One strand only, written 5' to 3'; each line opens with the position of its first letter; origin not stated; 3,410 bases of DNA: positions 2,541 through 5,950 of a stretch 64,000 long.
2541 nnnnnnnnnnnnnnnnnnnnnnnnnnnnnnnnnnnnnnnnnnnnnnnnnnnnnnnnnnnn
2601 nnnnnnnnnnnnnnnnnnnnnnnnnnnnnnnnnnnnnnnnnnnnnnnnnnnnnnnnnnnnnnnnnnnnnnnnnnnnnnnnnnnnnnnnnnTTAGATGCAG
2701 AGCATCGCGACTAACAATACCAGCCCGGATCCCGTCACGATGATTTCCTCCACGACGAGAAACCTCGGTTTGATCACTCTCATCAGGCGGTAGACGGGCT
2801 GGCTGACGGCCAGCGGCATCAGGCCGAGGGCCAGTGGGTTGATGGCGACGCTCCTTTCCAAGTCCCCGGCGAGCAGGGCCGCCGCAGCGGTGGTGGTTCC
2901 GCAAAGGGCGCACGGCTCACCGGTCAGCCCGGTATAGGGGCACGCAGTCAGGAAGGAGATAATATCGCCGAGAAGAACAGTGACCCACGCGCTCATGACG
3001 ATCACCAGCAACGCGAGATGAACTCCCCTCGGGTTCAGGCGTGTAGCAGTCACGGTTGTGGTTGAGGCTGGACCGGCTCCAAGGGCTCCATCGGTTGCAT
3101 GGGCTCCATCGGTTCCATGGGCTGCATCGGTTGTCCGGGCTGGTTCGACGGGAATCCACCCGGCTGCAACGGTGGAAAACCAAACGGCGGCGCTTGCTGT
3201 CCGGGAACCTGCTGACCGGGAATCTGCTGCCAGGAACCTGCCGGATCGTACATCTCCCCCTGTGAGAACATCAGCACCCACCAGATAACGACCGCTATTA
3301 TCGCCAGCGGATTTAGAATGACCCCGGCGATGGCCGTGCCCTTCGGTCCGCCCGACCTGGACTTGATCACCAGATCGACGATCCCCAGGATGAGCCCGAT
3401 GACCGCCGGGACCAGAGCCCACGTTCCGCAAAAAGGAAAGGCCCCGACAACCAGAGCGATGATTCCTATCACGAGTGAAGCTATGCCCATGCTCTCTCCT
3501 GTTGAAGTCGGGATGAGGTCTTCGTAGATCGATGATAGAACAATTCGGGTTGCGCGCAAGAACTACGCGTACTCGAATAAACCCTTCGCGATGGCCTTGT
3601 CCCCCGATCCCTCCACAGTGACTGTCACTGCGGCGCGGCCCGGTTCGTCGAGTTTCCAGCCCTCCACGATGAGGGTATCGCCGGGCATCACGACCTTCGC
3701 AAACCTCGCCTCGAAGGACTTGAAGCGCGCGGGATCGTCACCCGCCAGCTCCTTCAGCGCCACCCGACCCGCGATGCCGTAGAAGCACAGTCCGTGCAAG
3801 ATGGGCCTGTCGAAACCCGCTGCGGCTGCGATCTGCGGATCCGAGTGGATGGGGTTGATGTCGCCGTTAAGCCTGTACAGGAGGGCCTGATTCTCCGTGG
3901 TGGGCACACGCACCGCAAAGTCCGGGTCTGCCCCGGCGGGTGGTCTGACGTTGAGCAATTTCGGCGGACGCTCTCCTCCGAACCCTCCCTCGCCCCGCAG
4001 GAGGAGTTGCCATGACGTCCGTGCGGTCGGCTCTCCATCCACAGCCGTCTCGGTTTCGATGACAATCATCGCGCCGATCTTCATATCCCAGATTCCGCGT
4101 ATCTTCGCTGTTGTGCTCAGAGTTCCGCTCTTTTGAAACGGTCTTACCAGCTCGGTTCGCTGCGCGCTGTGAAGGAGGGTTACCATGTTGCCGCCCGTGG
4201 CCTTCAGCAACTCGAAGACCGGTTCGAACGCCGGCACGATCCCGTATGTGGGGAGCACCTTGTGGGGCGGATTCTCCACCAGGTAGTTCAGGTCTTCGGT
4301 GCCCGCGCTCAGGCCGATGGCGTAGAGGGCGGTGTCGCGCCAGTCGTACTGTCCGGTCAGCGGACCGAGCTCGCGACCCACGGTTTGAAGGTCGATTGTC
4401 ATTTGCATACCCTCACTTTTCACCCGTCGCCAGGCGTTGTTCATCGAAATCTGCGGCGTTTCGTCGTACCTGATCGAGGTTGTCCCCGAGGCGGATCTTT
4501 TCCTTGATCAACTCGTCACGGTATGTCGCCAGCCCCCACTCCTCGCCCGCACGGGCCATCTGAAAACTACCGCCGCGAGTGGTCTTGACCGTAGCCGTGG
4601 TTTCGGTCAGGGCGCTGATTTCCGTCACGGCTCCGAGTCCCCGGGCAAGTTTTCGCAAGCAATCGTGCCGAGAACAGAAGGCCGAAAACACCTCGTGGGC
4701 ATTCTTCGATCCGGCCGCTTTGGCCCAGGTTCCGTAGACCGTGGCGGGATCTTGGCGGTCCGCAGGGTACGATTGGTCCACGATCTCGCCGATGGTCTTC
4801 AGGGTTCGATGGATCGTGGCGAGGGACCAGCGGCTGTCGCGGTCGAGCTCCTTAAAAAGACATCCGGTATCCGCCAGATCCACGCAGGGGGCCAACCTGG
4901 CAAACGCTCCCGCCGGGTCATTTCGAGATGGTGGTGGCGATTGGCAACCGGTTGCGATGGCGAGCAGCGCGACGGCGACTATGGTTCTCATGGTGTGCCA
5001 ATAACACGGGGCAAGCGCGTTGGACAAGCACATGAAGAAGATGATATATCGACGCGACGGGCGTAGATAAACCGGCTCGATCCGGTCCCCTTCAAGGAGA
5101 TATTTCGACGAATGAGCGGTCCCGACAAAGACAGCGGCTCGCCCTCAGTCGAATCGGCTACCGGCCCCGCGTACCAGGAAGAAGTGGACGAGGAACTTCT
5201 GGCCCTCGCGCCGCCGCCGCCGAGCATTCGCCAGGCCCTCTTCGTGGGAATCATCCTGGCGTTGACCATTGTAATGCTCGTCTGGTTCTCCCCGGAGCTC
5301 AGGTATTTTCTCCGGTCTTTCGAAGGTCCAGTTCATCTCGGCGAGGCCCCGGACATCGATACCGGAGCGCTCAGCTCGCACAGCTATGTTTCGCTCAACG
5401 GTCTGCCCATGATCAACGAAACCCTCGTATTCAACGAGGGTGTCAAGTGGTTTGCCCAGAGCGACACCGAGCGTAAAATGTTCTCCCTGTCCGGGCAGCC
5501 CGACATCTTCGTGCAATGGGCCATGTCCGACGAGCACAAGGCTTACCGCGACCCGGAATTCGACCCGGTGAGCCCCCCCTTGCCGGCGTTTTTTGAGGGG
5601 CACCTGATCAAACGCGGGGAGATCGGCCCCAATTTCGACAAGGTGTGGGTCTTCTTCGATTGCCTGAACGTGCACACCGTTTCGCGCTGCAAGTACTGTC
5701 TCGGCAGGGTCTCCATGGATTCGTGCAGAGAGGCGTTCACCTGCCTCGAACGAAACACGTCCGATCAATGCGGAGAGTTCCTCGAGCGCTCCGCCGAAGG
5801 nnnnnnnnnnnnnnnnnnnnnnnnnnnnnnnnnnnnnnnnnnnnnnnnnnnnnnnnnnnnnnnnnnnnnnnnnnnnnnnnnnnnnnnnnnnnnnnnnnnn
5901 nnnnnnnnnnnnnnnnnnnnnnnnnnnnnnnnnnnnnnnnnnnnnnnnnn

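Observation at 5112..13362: Candidate uncharacterised trans-envelope module: two-TM coiled-coil protein, polytopic inner-membrane protein, outer-membrane barrel, lipoprotein, VWA/Cys-rich secreted protein and OmpA-domain lipoprotein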

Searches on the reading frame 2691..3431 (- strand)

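Call 11: search_protein_families(library=pfam, proteins=[window:2691-3431:-], max_evalue=0.01)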
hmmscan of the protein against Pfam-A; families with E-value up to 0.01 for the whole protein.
window:2691-3431:- (246 aa): 1 family
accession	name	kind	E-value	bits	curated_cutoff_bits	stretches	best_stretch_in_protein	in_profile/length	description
PF10825.13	DUF2752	-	5.4e-11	42.8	27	1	164-209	1-46/49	Protein of unknown function (DUF2752)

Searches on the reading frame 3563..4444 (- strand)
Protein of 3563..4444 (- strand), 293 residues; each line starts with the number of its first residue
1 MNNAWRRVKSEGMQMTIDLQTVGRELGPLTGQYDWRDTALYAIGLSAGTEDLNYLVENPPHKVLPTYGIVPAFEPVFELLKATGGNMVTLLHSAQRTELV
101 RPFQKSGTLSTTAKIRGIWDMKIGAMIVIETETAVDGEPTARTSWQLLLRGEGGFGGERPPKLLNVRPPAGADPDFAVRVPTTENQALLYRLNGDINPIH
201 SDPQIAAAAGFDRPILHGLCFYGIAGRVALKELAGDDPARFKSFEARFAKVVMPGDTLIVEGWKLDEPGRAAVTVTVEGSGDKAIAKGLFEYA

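Call 11: search_protein_families(library=pfam, proteins=[window:3563-4444:-], max_evalue=0.01)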
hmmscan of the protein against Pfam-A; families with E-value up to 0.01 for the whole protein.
window:3563-4444:- (293 aa): 3 families
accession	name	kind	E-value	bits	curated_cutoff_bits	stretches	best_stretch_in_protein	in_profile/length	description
PF01575.25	MaoC_dehydratas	-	6.6e-28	97.2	27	1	169-275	5-113/123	MaoC like domain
PF22622.2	MFE-2_hydrat-2_N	-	4.1e-19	69.1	27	1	32-151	2-130/130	MFE-2 hydratase 2 N-terminal domain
PF13452.11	FAS1_DH_region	-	2.7e-06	28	22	1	65-138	51-127/132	FAS1-like, dehydratase domain region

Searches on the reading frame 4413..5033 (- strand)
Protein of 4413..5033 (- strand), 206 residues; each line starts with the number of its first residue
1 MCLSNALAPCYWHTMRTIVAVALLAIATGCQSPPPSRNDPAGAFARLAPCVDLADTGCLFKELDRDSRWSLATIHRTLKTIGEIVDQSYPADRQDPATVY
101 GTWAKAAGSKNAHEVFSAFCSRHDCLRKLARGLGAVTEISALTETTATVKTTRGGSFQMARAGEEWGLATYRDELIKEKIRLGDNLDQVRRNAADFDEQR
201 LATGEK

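Call 11: search_protein_families(library=pfam, proteins=[window:4413-5033:-], max_evalue=0.01)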
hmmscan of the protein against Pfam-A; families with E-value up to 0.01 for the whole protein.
window:4413-5033:- (206 aa): 0 families

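Call 42: search_protein_families(library=padloc, proteins=[window:4413-4991:-], max_evalue=0.1)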
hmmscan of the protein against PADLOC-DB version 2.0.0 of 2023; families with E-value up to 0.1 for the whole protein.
window:4413-4991:- (192 aa): 0 families

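Call 57: find_homologous_proteins(query=window:4413-4991:-)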
Query window:4413-4991:- (192 aa): 22 proteins with E <= 0.001 among 956 candidates.
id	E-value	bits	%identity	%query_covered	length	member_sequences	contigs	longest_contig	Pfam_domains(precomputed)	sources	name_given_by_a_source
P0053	1.8e-109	381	89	100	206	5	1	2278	-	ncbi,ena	-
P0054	1.2e-101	356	85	100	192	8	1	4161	-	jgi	jgi:hypothetical protein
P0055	2.6e-95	335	94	83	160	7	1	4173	-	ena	-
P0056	1.3e-62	229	57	97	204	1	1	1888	-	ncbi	-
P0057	2.2e-61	225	57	96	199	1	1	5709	-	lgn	-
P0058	5.2e-59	217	84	64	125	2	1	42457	-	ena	-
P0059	6.2e-57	210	55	91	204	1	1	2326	-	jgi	jgi:hypothetical protein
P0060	6.3e-57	210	53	97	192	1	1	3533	-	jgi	jgi:hypothetical protein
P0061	1.8e-56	209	55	91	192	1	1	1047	-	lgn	-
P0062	4.1e-56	208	55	95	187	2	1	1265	-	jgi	-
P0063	7.0e-56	207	51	97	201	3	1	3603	-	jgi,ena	-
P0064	1.1e-55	206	54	96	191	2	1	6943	-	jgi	jgi:hypothetical protein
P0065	2.5e-53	198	54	91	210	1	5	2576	-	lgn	-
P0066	4.8e-53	198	53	92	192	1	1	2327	-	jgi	jgi:hypothetical protein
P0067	3.3e-52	195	53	92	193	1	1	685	-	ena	-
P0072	1.5e-44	170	49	88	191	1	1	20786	-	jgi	jgi:hypothetical protein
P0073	4.2e-43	165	44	98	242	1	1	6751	-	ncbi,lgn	-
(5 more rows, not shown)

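Call 58: find_encoding_contigs(protein=P0072, flank=8000, max_places=1)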
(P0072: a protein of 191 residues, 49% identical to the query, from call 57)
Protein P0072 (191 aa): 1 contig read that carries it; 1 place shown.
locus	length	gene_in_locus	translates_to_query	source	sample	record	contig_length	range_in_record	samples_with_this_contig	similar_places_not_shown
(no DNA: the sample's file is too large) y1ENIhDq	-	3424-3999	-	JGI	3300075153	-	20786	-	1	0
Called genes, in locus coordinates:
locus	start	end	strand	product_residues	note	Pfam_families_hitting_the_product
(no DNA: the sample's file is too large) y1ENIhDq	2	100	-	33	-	?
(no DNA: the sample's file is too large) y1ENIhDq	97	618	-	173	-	PF00160:Pro_isomerase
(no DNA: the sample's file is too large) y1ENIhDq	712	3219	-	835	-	PF11369:DUF3160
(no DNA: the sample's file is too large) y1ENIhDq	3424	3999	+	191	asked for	-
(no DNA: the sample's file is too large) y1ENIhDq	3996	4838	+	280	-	PF22622:MFE-2_hydrat-2_N, PF13452:FAS1_DH_region (faint), PF01575:MaoC_dehydratas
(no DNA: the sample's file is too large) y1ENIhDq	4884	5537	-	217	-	PF00565:SNase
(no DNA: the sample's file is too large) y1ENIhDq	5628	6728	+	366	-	PF13646:HEAT_2, PF02985:HEAT (faint), PF13646:HEAT_2 (weak)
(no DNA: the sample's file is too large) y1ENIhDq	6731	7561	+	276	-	PF00072:Response_reg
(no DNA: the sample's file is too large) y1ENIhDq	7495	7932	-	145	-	PF00126:HTH_1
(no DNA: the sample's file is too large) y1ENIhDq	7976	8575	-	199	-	-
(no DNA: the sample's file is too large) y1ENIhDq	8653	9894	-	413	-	PF00579:tRNA-synt_1b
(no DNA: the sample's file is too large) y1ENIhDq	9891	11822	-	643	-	PF02934:GatB_N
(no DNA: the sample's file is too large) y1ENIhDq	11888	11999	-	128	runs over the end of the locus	PF09723:Zn_ribbon_8 (faint), PF13453:Zn_ribbon_TFIIB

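Call 59: find_encoding_contigs(protein=P0073, flank=8000, max_places=1)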
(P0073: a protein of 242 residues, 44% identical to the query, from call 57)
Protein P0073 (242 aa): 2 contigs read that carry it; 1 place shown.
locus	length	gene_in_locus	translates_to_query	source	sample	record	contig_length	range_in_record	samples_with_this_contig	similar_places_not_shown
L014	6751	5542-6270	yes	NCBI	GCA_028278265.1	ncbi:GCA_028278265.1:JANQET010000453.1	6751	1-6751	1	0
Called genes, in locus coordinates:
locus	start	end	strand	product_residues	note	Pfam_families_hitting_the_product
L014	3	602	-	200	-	?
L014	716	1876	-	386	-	PF07719:TPR_2 (faint), PF08308:PEGA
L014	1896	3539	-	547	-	PF00069:Pkinase, PF07714:PK_Tyr_Ser-Thr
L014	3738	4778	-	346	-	-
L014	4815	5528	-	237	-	-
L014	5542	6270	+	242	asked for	-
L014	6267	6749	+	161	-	?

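Call 60: find_encoding_contigs(protein=P0064, flank=8000, max_places=1)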
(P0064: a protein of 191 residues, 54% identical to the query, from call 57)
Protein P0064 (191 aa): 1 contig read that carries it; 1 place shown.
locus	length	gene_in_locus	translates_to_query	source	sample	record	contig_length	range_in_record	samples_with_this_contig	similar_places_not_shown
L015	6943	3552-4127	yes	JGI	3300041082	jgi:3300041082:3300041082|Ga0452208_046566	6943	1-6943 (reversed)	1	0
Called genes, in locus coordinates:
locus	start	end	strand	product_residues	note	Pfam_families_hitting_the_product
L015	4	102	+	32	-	-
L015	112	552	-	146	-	PF00027:cNMP_binding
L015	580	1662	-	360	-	-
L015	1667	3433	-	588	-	-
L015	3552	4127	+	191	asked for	-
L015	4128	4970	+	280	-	PF22622:MFE-2_hydrat-2_N, PF01575:MaoC_dehydratas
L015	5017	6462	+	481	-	PF00069:Pkinase, PF07714:PK_Tyr_Ser-Thr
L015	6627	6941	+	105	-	?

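Call 65: search_protein_families(library=pfam, proteins=[L014:4815-5528:-, window:4413-4991:-], max_evalue=5)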
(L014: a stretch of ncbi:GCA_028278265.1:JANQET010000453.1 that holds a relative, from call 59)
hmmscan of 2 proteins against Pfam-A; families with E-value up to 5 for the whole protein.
L014:4815-5528:- (237 aa): 0 families

window:4413-4991:- (192 aa): 0 families

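Call 66: search_solved_structures(query=L014:4815-5528:-, max_evalue=10)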
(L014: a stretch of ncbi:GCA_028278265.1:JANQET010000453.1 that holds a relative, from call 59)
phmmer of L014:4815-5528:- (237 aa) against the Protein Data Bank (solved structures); distinct sequences matched with E-value up to 10: 3.
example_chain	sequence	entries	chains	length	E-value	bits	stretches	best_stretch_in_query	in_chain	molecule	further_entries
6aci_A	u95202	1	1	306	0.79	12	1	122-162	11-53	T3SS secreted effector NleB homolog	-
6e66_A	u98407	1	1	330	1.1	11.6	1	123-162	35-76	NleB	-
5h5y_A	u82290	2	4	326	1.5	11.1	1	126-163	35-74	Non-LEE encoded effector protein NleB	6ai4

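Call 81: search_solved_structures(query=window:4413-4991:-, max_evalue=1)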
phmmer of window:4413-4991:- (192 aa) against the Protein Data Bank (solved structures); distinct sequences matched with E-value up to 1: 0.

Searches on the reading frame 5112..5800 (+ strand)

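Call 65: search_protein_families(library=pfam, proteins=[window:5112-5700:+], max_evalue=5)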
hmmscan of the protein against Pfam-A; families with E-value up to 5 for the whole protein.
window:5112-5700:+ (196 aa): 0 families

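Call 96: search_dna_similar(query=window:5112-5800:+, collection=plasmids, mode=protein, max_evalue=0.001, max_rows=5)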
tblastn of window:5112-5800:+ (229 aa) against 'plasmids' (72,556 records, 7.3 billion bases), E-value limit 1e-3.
No match.
